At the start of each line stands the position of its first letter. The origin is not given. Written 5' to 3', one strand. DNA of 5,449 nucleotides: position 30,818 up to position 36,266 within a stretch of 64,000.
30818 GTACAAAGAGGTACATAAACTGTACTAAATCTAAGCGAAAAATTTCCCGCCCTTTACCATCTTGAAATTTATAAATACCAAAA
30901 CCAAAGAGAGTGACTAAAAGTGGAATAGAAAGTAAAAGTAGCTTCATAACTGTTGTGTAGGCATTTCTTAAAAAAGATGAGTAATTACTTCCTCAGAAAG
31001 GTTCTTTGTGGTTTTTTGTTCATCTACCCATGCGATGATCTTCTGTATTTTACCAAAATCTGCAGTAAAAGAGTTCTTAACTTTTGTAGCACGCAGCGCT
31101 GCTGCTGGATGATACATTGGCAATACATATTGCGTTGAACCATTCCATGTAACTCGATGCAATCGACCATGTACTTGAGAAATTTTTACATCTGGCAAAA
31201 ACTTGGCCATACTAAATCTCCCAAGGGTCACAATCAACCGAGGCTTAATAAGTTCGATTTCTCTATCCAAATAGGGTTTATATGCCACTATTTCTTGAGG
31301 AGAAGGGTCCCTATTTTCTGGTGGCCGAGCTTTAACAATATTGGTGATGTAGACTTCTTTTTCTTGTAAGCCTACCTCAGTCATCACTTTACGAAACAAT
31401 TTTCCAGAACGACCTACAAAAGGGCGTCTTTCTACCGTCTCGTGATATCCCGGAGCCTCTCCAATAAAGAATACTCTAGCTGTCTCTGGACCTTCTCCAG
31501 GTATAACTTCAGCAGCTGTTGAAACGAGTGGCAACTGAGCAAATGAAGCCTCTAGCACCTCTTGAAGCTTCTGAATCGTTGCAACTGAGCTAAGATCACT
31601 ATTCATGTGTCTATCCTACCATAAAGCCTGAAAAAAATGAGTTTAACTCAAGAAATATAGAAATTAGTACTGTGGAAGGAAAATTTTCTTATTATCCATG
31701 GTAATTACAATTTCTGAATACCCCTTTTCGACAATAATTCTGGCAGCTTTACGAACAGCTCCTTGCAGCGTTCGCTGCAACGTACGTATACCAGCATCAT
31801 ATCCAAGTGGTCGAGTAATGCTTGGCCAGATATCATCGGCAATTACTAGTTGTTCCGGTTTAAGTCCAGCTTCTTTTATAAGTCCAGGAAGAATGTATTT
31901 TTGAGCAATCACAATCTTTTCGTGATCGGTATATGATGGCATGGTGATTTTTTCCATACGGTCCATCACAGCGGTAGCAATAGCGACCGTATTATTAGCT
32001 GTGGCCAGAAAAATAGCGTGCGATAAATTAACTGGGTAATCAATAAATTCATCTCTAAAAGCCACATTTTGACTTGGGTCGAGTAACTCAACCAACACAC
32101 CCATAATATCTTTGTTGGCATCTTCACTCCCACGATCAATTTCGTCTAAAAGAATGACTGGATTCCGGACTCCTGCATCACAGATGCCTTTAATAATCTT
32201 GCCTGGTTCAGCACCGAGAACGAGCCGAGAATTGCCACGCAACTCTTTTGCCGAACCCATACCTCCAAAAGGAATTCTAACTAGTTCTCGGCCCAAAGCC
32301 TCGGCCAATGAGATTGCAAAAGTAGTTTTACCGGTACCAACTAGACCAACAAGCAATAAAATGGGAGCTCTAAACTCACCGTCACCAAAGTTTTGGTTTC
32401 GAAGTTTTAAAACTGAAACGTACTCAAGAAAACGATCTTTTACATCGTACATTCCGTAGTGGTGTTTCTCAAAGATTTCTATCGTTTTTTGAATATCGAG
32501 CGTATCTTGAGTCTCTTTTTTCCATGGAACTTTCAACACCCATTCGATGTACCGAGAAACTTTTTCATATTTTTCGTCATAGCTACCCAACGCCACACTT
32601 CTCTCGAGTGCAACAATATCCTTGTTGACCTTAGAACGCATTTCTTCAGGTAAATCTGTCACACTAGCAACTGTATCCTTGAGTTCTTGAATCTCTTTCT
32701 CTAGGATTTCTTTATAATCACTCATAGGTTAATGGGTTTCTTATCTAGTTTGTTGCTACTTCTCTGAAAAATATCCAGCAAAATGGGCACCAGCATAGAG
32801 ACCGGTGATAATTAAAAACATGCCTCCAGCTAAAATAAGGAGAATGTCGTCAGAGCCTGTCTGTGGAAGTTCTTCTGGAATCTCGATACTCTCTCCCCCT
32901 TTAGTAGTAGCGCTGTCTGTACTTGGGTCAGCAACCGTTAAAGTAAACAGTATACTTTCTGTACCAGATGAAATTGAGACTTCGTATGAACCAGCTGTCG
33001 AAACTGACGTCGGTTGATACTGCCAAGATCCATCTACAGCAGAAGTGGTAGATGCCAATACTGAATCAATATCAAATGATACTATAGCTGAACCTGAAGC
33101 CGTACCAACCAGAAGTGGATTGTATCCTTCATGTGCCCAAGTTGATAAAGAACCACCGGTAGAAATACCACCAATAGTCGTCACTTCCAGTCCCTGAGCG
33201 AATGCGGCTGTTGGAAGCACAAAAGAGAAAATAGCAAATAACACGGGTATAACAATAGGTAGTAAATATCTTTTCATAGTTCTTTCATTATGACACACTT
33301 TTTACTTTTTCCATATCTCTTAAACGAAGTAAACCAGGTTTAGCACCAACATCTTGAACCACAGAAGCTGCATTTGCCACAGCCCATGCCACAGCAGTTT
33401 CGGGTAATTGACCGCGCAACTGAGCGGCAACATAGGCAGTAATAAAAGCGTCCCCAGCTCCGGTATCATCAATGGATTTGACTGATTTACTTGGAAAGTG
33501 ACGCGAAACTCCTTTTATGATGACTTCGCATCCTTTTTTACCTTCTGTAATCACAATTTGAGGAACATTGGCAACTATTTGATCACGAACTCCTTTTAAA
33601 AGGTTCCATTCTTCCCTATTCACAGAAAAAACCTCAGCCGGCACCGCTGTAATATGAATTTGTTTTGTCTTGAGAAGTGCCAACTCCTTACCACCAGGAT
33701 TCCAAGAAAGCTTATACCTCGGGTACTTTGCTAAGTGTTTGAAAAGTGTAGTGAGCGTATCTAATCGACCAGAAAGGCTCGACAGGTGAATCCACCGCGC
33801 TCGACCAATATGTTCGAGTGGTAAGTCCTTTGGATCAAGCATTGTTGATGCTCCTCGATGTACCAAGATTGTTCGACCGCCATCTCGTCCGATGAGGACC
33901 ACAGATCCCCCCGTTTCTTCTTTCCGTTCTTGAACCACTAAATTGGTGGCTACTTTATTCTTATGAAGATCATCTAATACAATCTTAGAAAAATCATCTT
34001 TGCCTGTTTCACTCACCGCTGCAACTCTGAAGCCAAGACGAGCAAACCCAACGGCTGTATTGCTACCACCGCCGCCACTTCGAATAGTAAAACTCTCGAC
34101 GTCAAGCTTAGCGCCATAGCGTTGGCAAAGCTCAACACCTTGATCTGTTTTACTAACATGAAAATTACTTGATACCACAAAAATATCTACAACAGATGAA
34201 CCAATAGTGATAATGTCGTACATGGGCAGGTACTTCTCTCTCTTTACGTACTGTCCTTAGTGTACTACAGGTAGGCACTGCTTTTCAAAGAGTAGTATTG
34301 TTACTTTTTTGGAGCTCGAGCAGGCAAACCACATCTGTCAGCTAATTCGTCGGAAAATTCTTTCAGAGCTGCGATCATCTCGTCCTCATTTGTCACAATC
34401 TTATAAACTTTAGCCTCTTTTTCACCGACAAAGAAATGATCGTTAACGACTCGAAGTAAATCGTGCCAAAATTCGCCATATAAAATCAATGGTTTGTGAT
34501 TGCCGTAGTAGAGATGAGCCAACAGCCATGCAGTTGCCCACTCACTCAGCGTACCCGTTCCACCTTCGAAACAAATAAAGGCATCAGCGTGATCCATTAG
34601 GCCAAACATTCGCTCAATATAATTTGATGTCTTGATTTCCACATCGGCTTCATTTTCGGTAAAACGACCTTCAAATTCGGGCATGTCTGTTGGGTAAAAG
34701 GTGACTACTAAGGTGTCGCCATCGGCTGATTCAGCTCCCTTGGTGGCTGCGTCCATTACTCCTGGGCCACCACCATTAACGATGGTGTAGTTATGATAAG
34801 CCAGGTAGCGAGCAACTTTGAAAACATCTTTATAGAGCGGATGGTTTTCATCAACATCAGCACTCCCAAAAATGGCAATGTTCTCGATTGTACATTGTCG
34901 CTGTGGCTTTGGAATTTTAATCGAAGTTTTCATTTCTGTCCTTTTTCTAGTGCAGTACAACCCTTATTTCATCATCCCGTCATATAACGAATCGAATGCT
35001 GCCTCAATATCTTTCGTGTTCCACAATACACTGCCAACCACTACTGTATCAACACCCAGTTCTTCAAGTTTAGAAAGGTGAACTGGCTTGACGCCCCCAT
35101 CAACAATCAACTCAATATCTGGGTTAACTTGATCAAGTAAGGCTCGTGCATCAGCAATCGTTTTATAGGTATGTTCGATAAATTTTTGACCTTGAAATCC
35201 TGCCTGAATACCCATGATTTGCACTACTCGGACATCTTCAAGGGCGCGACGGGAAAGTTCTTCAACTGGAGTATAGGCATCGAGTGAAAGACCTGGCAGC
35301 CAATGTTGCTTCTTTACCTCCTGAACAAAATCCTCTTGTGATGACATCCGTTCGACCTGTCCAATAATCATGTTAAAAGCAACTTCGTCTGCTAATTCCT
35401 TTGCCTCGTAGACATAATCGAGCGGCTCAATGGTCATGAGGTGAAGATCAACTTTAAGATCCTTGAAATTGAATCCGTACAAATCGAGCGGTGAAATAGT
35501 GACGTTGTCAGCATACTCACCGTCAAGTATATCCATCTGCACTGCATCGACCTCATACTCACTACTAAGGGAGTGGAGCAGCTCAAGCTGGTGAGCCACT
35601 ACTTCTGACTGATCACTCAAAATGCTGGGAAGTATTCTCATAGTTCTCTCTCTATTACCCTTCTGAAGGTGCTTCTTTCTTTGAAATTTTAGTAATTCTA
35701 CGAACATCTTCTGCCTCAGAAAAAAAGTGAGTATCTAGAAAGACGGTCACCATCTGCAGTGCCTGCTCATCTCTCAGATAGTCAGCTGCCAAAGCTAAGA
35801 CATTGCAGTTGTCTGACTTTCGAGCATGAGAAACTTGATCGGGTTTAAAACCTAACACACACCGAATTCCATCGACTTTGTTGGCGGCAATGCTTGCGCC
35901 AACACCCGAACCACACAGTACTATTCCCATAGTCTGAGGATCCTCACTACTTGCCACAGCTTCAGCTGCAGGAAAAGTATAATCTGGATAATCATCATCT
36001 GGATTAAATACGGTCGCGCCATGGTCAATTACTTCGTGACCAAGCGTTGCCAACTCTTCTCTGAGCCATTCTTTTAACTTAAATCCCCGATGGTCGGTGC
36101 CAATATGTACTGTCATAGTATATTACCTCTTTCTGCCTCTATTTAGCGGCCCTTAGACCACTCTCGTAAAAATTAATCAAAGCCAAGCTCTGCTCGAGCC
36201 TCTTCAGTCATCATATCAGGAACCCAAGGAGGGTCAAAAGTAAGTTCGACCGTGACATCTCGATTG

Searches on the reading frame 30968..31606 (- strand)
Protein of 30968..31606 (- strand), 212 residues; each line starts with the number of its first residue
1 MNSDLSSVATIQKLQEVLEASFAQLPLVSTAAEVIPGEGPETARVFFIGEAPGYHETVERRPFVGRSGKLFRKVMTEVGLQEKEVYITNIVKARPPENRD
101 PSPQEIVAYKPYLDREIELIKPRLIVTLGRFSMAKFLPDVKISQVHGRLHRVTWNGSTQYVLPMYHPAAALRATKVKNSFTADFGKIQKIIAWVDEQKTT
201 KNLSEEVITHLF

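Call 60: search_protein_families(library=pfam, proteins=[window:30968-31606:-], max_evalue=0.00001)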
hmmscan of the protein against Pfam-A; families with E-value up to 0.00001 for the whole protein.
window:30968-31606:- (212 aa): 1 family
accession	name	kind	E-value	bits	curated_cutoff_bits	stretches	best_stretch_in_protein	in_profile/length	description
PF03167.25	UDG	-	5.5e-35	120.9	24.3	1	36-178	1-129/141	Uracil DNA glycosylase superfamily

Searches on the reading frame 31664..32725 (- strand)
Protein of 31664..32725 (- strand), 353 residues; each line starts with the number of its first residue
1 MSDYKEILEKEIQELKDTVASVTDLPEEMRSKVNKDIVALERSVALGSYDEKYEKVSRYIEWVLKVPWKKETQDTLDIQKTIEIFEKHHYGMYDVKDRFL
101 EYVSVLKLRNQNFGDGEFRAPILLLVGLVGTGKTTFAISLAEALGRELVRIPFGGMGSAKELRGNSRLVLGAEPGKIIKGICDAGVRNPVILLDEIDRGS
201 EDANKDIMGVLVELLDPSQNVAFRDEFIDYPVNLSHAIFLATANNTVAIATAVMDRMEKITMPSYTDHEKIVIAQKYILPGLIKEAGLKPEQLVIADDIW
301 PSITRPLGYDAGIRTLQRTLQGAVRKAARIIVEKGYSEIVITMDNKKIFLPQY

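Call 60: search_protein_families(library=pfam, proteins=[window:31664-32725:-], max_evalue=0.00001)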
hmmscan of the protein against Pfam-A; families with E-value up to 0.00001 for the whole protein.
window:31664-32725:- (353 aa): 3 families
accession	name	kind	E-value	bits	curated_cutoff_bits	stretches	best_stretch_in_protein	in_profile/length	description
PF00004.35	AAA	-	6.1e-15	56.3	21.2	1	123-261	1-127/131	ATPase family associated with various cellular activities (AAA)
PF22667.2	Lon_lid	-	1.2e-08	34.9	27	1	284-335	1-52/57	Lon protease AAA+ ATPase lid domain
PF07728.20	AAA_5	-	1.6e-06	28.6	22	1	123-219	2-94/139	AAA domain (dynein-related subfamily)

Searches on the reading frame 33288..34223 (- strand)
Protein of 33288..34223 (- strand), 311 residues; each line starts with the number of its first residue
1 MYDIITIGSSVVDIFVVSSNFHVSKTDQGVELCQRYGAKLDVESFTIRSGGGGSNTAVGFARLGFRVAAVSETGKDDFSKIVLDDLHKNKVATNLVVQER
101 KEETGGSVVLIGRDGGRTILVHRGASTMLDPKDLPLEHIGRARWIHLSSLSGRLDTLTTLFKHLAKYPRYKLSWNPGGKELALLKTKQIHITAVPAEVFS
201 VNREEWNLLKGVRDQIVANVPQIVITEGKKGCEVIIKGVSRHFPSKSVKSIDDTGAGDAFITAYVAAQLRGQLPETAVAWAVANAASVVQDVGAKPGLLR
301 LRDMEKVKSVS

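Call 60: search_protein_families(library=pfam, proteins=[window:33288-34223:-], max_evalue=0.00001)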
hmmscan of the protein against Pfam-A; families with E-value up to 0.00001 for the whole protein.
window:33288-34223:- (311 aa): 1 family
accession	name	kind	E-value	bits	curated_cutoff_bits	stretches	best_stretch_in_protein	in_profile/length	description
PF00294.29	PfkB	-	2e-35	123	25.8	1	36-295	22-296/302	pfkB family carbohydrate kinase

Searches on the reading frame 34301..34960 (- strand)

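Call 60: search_protein_families(library=pfam, proteins=[window:34301-34960:-], max_evalue=0.00001)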
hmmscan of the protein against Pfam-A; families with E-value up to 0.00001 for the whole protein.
window:34301-34960:- (219 aa): 2 families
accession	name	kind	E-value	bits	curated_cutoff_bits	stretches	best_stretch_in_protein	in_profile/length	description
PF18306.6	LDcluster4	-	3.4e-17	62.9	26.3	1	27-147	3-116/151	SLOG cluster4 family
PF03641.19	Lysine_decarbox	-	1.4e-13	51.6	27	1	69-198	1-130/131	Possible lysine decarboxylase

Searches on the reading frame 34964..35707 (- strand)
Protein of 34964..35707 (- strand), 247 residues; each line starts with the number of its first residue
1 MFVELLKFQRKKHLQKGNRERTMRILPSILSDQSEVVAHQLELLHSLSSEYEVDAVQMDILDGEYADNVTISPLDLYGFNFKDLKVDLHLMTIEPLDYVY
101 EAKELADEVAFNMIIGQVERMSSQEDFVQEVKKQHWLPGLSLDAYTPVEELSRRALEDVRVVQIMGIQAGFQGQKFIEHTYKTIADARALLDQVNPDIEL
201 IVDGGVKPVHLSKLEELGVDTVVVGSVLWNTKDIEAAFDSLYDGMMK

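Call 60: search_protein_families(library=pfam, proteins=[window:34964-35707:-], max_evalue=0.00001)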
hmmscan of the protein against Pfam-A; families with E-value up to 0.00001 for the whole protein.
window:34964-35707:- (247 aa): 1 family
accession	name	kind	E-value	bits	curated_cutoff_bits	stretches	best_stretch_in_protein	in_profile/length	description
PF00834.25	Ribul_P_3_epim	-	7.3e-32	110.8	21.1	1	25-228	2-197/198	Ribulose-phosphate 3 epimerase family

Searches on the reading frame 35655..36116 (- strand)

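Call 13: search_protein_families(library=pfam, proteins=[window:35655-36116:-])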
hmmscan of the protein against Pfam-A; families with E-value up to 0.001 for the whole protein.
window:35655-36116:- (153 aa): 1 family
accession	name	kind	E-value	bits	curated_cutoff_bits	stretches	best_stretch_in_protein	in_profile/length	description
PF02502.23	LacAB_rpiB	-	2.1e-39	135.1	24.7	1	3-144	1-138/138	Ribose/Galactose Isomerase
